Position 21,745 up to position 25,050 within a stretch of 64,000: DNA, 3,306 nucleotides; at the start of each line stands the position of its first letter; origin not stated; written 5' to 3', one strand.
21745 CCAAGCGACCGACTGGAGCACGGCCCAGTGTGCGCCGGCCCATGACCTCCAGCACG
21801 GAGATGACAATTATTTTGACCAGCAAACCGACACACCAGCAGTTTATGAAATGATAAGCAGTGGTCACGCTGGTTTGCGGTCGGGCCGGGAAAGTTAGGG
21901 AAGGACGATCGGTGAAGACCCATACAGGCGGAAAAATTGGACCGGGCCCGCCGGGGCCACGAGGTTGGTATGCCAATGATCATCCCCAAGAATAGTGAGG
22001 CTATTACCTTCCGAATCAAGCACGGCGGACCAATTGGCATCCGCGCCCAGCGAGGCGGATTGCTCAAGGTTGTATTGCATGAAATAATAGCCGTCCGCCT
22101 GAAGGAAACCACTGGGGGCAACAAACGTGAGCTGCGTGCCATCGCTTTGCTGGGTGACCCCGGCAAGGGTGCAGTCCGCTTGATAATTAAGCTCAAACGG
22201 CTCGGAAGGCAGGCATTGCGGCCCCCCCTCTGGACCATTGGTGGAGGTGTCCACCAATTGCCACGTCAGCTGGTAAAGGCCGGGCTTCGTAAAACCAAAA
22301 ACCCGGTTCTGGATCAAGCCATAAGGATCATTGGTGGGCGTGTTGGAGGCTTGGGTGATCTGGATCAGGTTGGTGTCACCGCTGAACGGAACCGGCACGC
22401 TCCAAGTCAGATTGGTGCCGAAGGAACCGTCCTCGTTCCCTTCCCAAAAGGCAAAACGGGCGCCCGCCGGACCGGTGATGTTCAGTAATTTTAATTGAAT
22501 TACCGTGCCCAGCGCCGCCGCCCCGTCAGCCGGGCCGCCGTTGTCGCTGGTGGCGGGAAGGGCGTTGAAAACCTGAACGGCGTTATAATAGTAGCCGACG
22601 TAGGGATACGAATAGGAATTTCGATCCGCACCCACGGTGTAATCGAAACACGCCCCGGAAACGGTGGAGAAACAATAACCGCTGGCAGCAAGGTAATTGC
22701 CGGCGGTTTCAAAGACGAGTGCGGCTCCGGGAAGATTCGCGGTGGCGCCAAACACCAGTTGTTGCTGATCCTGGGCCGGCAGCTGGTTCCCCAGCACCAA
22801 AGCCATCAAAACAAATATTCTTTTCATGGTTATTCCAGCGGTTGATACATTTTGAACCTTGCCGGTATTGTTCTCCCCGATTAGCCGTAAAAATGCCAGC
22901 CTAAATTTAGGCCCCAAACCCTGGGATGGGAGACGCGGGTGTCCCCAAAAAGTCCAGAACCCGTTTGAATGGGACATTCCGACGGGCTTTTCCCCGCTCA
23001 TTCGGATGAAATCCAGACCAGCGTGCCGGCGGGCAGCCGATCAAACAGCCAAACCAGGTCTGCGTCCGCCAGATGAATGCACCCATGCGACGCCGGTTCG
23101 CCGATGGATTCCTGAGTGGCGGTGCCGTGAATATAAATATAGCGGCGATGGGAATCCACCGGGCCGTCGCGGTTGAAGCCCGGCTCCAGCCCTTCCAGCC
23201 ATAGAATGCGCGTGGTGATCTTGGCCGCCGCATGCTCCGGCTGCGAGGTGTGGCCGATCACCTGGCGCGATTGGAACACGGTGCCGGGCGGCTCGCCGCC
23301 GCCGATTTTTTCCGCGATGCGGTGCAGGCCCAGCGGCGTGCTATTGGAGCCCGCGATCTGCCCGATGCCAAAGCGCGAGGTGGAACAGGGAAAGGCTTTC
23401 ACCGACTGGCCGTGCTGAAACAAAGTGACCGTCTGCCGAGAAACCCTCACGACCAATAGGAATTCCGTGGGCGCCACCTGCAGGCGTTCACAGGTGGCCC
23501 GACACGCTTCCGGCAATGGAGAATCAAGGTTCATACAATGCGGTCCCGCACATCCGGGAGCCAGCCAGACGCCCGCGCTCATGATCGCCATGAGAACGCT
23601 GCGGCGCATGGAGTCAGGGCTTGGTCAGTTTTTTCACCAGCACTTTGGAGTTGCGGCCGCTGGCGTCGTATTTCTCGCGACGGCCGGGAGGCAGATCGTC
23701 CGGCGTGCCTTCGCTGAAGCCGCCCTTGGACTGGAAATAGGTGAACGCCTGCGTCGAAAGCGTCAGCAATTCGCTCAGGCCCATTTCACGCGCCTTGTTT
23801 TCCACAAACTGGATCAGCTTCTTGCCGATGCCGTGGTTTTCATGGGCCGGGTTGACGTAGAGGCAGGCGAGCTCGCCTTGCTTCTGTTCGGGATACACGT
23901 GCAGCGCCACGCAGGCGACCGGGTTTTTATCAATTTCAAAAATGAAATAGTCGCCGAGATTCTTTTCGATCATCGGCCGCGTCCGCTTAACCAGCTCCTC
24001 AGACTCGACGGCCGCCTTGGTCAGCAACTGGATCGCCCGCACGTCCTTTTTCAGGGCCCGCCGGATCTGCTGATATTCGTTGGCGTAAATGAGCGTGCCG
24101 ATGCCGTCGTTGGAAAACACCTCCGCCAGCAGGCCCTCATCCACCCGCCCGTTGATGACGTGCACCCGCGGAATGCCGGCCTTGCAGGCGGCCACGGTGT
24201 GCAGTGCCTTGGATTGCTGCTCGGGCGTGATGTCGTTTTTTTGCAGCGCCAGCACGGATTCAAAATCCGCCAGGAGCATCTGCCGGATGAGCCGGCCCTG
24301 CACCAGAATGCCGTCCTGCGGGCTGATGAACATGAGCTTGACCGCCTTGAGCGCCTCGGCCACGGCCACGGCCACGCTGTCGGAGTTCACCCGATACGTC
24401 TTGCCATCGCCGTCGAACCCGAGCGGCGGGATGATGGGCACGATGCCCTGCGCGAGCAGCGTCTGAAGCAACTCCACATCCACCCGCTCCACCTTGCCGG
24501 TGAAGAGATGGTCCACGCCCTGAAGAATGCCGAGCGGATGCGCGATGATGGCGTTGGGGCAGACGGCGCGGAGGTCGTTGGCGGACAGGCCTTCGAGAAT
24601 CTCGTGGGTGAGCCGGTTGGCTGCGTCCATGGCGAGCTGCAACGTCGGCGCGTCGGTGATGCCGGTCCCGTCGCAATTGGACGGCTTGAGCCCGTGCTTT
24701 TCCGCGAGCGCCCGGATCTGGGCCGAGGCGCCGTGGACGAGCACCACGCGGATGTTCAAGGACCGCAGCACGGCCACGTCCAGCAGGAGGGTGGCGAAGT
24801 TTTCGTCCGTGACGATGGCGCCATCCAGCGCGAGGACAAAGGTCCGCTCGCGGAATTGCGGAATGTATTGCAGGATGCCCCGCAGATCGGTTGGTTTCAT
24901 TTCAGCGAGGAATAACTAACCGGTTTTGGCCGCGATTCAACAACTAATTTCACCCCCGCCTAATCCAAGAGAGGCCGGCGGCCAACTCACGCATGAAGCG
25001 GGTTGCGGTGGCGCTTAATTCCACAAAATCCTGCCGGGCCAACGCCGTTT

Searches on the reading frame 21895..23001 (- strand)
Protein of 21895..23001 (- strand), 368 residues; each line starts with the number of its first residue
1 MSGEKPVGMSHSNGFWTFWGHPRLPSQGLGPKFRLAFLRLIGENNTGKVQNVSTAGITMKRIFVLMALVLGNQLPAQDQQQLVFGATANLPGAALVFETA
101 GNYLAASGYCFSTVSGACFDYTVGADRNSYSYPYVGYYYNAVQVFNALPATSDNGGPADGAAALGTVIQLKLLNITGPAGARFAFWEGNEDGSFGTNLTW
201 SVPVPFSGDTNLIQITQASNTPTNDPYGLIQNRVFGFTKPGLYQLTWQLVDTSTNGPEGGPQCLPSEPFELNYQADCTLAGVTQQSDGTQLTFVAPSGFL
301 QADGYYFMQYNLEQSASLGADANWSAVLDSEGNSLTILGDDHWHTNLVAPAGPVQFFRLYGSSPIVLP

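Call 62: search_protein_families(library=ncbifam, proteins=[window:21895-23001:-], max_evalue=0.001)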
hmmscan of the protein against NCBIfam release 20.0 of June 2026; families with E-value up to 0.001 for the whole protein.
window:21895-23001:- (368 aa): 2 families
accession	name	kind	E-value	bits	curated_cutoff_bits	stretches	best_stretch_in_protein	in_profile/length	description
NF038134.1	choice_anch_M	domain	0.00023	21.2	55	0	162-257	92-171/184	choice-of-anchor M domain-containing protein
TIGR03769.1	P_ac_wall_RPT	domain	0.00041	20.9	30.9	0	236-256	8-28/41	TIGR03769 domain-containing protein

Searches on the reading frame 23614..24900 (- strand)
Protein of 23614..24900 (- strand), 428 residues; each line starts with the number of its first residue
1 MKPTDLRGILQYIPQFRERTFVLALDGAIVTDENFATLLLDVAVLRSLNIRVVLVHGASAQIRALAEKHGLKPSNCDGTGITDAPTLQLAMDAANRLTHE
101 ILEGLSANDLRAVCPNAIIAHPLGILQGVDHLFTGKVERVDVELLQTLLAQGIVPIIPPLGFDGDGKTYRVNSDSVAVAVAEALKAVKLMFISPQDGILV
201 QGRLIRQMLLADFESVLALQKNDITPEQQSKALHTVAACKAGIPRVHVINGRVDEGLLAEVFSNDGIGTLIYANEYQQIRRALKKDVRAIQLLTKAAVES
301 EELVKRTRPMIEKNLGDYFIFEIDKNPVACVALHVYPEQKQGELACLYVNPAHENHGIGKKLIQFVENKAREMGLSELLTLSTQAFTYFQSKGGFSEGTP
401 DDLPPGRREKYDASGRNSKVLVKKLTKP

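Call 62: search_protein_families(library=ncbifam, proteins=[window:23614-24900:-], max_evalue=0.001)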
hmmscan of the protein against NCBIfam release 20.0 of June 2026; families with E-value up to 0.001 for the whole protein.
window:23614-24900:- (428 aa): 15 families
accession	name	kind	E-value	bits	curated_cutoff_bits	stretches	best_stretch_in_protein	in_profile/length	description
NF003641.0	PRK05279.1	equivalog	3.2e-105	352.6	344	1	6-425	13-441/441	amino-acid N-acetyltransferase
TIGR01890.1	N-Ac-Glu-synth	equivalog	3.4e-99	332.7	202.85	1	6-425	5-429/429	amino-acid N-acetyltransferase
TIGR00761.1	argB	equivalog_domain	3.8e-33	114.9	151.3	1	23-248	4-231/231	acetylglutamate kinase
NF003387.0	PRK04531.1-2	equivalog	2.9e-21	75.4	426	1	16-275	30-290/441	acetylglutamate kinase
NF010659.0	PRK14058.1-1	equivalog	2.5e-20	72.7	223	2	133-259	131-257/267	[LysW]-aminoadipate kinase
NF005840.0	PRK07757.1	equivalog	1.1e-18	67.7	154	1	278-404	4-127/153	N-acetyltransferase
NF010662.0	PRK14058.1-4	equivalog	1.1e-17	64.1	194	1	129-259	125-252/264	[LysW]-aminoadipate/[LysW]-glutamate kinase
NF005921.0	PRK07922.1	equivalog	7.8e-13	48.4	180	1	276-396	6-124/170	amino-acid N-acetyltransferase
NF003386.0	PRK04531.1-1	equivalog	9.5e-12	44.5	417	1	18-275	41-295/442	acetylglutamate kinase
NF008964.0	PRK12308.1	equivalog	6.8e-11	41.2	657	1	278-402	465-586/624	argininosuccinate lyase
NF040501.1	resist_ArsN2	equivalog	2.1e-10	40.3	125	1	312-400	20-106/133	arsenic resistance N-acetyltransferase ArsN2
NF010660.0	PRK14058.1-2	equivalog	6.1e-10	39.3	241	1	129-251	125-241/249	[LysW]-aminoadipate/[LysW]-glutamate kinase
NF010661.0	PRK14058.1-3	equivalog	6.5e-09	35.2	251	1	134-197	133-198/283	acetylglutamate/acetylaminoadipate kinase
NF040647.1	IPPK_Arch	equivalog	6.1e-08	32.2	120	1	49-271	37-259/259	isopentenyl phosphate kinase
NF006234.1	PRK08373.1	subfamily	0.0002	20.7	237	1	141-266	153-278/338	aspartate kinase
